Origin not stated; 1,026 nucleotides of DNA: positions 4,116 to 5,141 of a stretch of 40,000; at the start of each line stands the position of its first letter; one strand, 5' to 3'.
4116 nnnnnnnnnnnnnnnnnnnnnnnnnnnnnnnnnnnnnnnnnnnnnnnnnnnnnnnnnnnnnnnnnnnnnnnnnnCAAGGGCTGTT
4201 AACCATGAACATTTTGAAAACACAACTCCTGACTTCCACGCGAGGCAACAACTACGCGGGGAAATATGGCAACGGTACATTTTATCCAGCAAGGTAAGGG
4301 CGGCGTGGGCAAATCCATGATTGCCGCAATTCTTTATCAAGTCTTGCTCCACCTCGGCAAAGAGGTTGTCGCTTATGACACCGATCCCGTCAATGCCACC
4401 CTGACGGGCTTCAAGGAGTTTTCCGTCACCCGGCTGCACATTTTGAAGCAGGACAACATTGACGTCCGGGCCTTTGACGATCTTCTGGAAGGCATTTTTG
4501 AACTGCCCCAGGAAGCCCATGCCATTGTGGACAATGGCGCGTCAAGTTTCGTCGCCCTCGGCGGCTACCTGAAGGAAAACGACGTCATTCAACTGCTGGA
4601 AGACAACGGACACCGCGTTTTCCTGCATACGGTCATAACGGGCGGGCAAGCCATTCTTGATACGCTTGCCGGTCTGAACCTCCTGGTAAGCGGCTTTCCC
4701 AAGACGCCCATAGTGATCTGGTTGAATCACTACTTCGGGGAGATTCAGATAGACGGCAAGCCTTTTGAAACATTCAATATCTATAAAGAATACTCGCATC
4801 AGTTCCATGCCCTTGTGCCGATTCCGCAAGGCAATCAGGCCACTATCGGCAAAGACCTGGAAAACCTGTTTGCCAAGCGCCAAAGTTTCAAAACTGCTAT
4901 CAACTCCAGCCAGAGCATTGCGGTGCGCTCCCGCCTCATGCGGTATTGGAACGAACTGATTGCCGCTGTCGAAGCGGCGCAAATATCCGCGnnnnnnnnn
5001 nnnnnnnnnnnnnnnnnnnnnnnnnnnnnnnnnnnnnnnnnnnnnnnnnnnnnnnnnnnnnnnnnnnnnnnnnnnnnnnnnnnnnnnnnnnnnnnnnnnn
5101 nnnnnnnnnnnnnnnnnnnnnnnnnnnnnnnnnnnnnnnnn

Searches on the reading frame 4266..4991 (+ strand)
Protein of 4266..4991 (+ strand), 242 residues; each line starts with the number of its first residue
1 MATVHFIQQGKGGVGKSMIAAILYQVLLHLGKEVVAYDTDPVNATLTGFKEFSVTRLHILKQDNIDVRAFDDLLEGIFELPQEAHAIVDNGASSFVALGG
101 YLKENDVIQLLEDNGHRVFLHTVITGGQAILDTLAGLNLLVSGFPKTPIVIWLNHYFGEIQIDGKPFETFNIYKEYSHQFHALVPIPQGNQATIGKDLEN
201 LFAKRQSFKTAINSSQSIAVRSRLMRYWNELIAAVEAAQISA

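Call 3: search_protein_families(library=pfam, proteins=[window:4266-4991:+], max_evalue=1)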
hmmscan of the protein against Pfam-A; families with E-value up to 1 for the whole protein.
window:4266-4991:+ (242 aa): 8 families
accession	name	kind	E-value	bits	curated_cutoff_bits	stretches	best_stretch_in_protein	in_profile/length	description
PF01656.29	CbiA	-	1.2e-08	35.4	25.4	1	6-76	2-54/125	CobQ/CobB/MinD/ParA nucleotide binding domain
PF10609.15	ParA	-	0.00027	20.9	27.1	1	5-40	6-41/246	NUBPL iron-transfer P-loop NTPase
PF13614.12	AAA_31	-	0.00041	20.8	27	1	7-50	6-51/177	AAA domain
PF02374.21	ArsA_ATPase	-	0.0035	17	24.3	1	8-51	6-49/305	Anion-transporting ATPase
PF00142.24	Fer4_NifH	-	0.012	15.5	25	1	9-67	6-68/271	4Fe-4S iron sulfur cluster binding proteins, NifH/frxC family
PF09140.17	MipZ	-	0.024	14.4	20.7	1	9-65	7-60/262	ATPase MipZ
PF20720.3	nSTAND3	-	0.069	13.3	27.2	1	9-40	23-53/155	Novel STAND NTPase 3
PF01583.26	APS_kinase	-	0.18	12.2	21.1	1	9-47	8-46/152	Adenylylsulphate kinase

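Call 4: search_protein_families(library=ncbifam, proteins=[window:4266-4991:+], max_evalue=1)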
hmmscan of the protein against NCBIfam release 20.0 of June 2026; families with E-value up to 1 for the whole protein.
window:4266-4991:+ (242 aa): 18 families
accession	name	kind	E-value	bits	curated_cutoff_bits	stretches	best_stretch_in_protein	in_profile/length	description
NF010461.0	PRK13886.1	subfamily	1.7e-70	237.2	360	1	1-239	1-239/241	conjugal transfer protein TraL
TIGR03371.1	cellulose_yhjQ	equivalog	2.2e-06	27.4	157.85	1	6-44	5-43/246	cellulose biosynthesis protein BcsQ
TIGR01969.1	minD_arch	subfamily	0.00012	21.3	201.75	1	7-46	5-44/251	cell division ATPase MinD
NF041546.1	ParA_partition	equivalog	0.00027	20.6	180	1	7-45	5-42/203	ParA family partition ATPase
TIGR01968.1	minD_bact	equivalog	0.00094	18.6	212.9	1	5-40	4-39/261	septum site-determining protein MinD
TIGR04291.1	arsen_driv_ArsA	equivalog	0.0014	17.4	650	1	7-50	324-366/565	arsenical pump-driving ATPase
NF041136.1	MrpORP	equivalog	0.0019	17.5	450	1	6-40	9-43/365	iron-sulfur cluster carrier protein MrpORP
TIGR01281.1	DPOR_bchL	equivalog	0.0052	16.2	345.15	1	9-67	6-65/268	ferredoxin:protochlorophyllide reductase (ATP-dependent) iron-sulfur ATP-binding protein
TIGR00345.1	GET3_arsA_TRC40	subfamily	0.02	14.4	135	1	9-49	3-43/299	TRC40/GET3/ArsA family transport-energizing ATPase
NF041417.1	ArsA_halo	exception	0.022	13.5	800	1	6-43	336-373/617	arsenical pump-driving ATPase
TIGR02016.1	BchX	equivalog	0.026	13.8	331.2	1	10-46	7-43/296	chlorophyllide a reductase iron protein subunit X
NF047398.1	AAA_KGGVGR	domain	0.037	14.4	90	1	11-40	11-40/190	KGGVGR-motif variant AAA ATPase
NF009701.0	PRK13230.1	subfamily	0.053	12.5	350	1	6-74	4-74/291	nitrogenase reductase-like protein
NF053622.1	ATPseBagAMYCTU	equivalog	0.061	12.8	400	1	3-36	8-40/325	ATPase BagA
NF002059.0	PRK00889.1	subfamily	0.071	12.8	244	1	9-53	11-55/177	adenylyl-sulfate kinase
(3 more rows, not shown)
